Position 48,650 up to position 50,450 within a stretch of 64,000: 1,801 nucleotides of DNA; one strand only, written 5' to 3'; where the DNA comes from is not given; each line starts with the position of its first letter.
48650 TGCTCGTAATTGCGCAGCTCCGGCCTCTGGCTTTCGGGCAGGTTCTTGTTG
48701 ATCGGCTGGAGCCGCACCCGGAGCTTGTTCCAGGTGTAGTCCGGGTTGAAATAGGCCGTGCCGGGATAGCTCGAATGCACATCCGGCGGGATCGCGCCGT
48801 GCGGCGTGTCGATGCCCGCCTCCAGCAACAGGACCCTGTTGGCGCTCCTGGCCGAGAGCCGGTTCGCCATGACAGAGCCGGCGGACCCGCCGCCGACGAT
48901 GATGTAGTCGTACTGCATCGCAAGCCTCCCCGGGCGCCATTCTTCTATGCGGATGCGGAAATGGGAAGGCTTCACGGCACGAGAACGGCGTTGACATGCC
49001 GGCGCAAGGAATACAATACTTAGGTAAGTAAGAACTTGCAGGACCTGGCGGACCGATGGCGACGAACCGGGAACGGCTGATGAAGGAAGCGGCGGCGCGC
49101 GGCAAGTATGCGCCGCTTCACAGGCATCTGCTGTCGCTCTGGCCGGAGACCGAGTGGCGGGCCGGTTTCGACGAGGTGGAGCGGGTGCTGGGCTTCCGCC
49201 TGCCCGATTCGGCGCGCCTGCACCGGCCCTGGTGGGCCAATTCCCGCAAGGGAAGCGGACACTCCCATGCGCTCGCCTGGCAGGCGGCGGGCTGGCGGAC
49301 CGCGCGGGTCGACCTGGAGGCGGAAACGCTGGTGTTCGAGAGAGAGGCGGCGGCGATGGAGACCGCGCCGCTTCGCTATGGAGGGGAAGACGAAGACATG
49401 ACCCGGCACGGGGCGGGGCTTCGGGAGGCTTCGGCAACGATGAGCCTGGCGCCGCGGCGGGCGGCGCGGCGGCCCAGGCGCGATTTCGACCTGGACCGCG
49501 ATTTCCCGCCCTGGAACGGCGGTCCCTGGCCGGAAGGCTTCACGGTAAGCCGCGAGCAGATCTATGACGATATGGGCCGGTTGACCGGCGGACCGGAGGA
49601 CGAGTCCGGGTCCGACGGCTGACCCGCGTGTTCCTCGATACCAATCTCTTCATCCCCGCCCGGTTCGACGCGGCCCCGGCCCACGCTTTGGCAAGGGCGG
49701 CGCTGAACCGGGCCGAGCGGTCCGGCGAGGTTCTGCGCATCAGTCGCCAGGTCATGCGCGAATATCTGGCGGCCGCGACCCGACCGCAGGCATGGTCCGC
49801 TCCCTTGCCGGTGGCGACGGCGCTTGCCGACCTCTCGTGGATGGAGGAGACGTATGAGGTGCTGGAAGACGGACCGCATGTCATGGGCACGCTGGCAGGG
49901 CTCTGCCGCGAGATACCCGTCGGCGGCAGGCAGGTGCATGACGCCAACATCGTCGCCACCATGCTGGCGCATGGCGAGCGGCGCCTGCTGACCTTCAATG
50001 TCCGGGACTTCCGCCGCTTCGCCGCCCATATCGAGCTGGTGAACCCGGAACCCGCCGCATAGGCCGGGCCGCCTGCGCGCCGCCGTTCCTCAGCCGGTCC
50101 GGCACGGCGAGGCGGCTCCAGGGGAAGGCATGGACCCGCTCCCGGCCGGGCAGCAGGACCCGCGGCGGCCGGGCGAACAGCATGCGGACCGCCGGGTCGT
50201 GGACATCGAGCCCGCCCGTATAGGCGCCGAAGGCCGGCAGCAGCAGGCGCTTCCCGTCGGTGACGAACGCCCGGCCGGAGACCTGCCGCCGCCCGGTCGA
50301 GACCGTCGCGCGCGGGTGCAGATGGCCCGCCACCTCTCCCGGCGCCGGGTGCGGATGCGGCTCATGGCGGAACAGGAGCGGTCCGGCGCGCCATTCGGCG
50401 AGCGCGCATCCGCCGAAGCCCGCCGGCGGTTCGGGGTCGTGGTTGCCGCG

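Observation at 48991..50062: PIN (VapC) toxin paired with a large unrecognised partner, with its own AT-rich sigma70-like promoter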

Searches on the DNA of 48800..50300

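Call 33: search_rna_families(source=window, start=48800, end=50300, threshold=evalue, max_evalue=1)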
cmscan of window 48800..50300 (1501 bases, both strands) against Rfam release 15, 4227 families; matches with E-value up to 1: 1.
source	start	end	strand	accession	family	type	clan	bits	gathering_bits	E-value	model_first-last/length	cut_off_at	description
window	49208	49273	+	RF02974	Fibro-purF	Cis-reg;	-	19.2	60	0.15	1-75/75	no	Fibro-purF RNA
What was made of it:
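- No Rfam family matches and no notable structure signal was found (call 33).
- Tried and rejected: Rfam gave only a sub-threshold chance hit inside the coding region (call 33).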

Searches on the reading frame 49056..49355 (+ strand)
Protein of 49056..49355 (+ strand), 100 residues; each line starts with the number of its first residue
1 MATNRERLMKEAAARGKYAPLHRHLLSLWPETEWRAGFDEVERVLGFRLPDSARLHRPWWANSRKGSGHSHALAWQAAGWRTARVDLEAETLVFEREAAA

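Call 47: predict_structure(alignment_id=A5)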
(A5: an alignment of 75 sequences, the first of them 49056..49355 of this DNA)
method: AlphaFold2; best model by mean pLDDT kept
length: 100 residues; sequences in the alignment: 75
mean_pLDDT: 82.3   pTM: 0.74
mean pLDDT of the five models: 82.3, 82.0, 81.3, 80.5, 76.3
residues with pLDDT >= 90: 27; 70-90: 57; 50-70: 14; < 50: 2
segments of 3 or more residues with pLDDT < 50: none
pLDDT, mean of each block of 10 residues (from residue 1): 74 87 91 92 91 74 63 85 87 79
secondary structure, 60 per line:
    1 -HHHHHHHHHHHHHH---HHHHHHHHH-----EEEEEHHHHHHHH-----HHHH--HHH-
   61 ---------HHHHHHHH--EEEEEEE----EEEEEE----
elements in order: H2-15 H19-27 E33-37 H38-45 H51-54 H70-77 E80-86 E91-96

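Call 49: fold_search(model_id=the predicted structure, library=pdb)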
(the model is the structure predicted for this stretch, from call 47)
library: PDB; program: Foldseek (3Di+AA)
matches with E <= 10: 147; with E <= 0.001: 0
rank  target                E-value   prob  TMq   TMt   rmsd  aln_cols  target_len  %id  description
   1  5hlg_A                6.7e-01  0.33  0.38  0.31   8.8       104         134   15  Structure of reduced AbfR bound to DNA (released 2017-01-25)
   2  5hlg_D                6.7e-01  0.33  0.38  0.30   8.8       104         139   15  Structure of reduced AbfR bound to DNA (released 2017-01-25)
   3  5hlg_B                6.7e-01  0.33  0.38  0.29   8.8       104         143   15  Structure of reduced AbfR bound to DNA (released 2017-01-25)
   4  5hlg_C                7.1e-01  0.25  0.35  0.28   9.7       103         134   14  Structure of reduced AbfR bound to DNA (released 2017-01-25)
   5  5ey2_C                8.5e-01  0.33  0.43  0.24   5.1       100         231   11  Crystal structure of CodY from Bacillus cereus (released 2016-09-14)
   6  6lbs_E                9.0e-01  0.44  0.43  0.32   4.3        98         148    6  Crystal structure of yeast Stn1 (released 2020-07-15)
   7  6lbs_A                1.0e+00  0.41  0.42  0.31   4.2        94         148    6  Crystal structure of yeast Stn1 (released 2020-07-15)
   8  5hlh_C                1.1e+00  0.16  0.33  0.27  10.0       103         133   16  Crystal structure of the overoxidized AbfR bound to DNA (released 2017-01-25)
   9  5hlg_G                1.1e+00  0.23  0.38  0.30   8.8       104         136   15  Structure of reduced AbfR bound to DNA (released 2017-01-25)
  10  5hlg_E                1.1e+00  0.23  0.38  0.30   8.8       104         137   15  Structure of reduced AbfR bound to DNA (released 2017-01-25)
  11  5hlg_F                1.1e+00  0.23  0.38  0.30   8.8       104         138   15  Structure of reduced AbfR bound to DNA (released 2017-01-25)
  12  6lbs_B                1.2e+00  0.35  0.43  0.32   4.3        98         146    6  Crystal structure of yeast Stn1 (released 2020-07-15)
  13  5hlh_B                1.2e+00  0.21  0.38  0.30   8.7       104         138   16  Crystal structure of the overoxidized AbfR bound to DNA (released 2017-01-25)
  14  5hlh_E                1.3e+00  0.18  0.36  0.29   9.2       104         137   17  Crystal structure of the overoxidized AbfR bound to DNA (released 2017-01-25)
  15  6lbs_C                1.4e+00  0.33  0.41  0.31   4.1        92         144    6  Crystal structure of yeast Stn1 (released 2020-07-15)
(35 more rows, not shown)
